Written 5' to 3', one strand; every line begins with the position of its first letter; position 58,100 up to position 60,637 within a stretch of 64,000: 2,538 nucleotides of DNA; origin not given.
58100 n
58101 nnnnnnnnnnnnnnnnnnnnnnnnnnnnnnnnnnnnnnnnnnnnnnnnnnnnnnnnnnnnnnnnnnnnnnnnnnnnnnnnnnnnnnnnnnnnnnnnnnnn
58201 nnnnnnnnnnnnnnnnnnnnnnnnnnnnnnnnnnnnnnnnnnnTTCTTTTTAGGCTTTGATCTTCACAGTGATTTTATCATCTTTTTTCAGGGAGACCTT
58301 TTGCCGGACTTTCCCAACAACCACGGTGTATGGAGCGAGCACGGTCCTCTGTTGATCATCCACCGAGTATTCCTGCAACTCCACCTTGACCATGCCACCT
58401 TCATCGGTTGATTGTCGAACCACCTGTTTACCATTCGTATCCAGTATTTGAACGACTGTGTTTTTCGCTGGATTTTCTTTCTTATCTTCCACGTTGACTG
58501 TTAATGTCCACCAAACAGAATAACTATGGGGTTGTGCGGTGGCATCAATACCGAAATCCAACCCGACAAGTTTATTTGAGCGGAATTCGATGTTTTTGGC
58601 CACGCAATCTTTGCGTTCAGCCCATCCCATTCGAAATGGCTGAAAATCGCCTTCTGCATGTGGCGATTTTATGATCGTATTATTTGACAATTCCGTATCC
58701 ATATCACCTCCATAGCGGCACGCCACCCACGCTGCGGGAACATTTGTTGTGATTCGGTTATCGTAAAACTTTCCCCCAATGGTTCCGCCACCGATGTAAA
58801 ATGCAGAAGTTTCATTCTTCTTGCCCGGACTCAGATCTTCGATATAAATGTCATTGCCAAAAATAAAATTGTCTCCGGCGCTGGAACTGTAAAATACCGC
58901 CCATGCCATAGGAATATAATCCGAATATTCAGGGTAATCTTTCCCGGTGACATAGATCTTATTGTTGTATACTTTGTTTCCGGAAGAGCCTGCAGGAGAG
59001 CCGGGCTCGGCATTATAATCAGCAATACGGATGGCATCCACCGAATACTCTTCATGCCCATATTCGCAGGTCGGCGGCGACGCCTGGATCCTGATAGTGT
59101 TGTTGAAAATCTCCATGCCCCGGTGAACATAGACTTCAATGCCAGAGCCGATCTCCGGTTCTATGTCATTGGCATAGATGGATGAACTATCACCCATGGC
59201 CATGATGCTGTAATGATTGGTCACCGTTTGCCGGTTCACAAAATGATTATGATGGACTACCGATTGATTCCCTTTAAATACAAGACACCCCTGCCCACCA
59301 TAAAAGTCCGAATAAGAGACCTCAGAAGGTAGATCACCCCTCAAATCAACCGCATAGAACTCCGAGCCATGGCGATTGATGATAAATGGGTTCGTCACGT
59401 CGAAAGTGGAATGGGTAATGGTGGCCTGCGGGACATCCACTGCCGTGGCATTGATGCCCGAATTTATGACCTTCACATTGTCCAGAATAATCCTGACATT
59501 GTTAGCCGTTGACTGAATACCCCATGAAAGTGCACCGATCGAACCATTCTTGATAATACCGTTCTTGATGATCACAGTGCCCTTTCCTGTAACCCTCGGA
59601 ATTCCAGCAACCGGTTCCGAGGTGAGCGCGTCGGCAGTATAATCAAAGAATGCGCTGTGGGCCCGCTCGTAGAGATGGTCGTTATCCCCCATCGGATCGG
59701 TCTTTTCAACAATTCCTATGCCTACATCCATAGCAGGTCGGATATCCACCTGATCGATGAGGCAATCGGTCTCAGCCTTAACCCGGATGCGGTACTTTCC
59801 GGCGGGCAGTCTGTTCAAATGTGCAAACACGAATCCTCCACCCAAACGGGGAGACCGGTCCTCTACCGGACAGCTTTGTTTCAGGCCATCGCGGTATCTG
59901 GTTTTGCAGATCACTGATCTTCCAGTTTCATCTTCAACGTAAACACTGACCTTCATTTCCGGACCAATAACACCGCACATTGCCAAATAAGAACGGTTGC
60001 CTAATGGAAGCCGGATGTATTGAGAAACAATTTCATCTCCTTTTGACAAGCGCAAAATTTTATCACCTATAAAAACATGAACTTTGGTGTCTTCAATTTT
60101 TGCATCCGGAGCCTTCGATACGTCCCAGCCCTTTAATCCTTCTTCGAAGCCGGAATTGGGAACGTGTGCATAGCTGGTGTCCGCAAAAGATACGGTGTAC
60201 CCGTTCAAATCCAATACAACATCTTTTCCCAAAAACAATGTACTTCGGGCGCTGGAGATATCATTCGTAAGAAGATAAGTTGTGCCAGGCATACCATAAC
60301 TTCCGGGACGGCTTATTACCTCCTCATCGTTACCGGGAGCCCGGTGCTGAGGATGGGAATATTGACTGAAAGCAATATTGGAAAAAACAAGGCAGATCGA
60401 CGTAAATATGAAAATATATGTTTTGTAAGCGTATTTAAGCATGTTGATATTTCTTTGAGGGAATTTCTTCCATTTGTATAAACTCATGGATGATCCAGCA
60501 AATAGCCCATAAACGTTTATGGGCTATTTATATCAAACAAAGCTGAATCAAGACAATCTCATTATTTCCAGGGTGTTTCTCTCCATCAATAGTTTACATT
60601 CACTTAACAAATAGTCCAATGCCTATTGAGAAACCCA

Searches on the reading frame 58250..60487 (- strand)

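Call 14: search_protein_families(library=pfam, proteins=[window:58250-60487:-], max_evalue=0.001)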
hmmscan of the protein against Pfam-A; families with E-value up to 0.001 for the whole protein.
window:58250-60487:- (745 aa): 1 family
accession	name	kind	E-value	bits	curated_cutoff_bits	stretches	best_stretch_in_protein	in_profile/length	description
PF11974.14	bMG3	-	0.00058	20.2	34.9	0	669-714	23-68/103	Bacterial alpha-2-macroglobulin MG3 domain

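Call 78: search_protein_families(library=ncbifam, proteins=[window:58250-60487:-], max_evalue=0.01)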
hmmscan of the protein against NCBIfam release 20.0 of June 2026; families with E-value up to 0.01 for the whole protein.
window:58250-60487:- (745 aa): 0 families
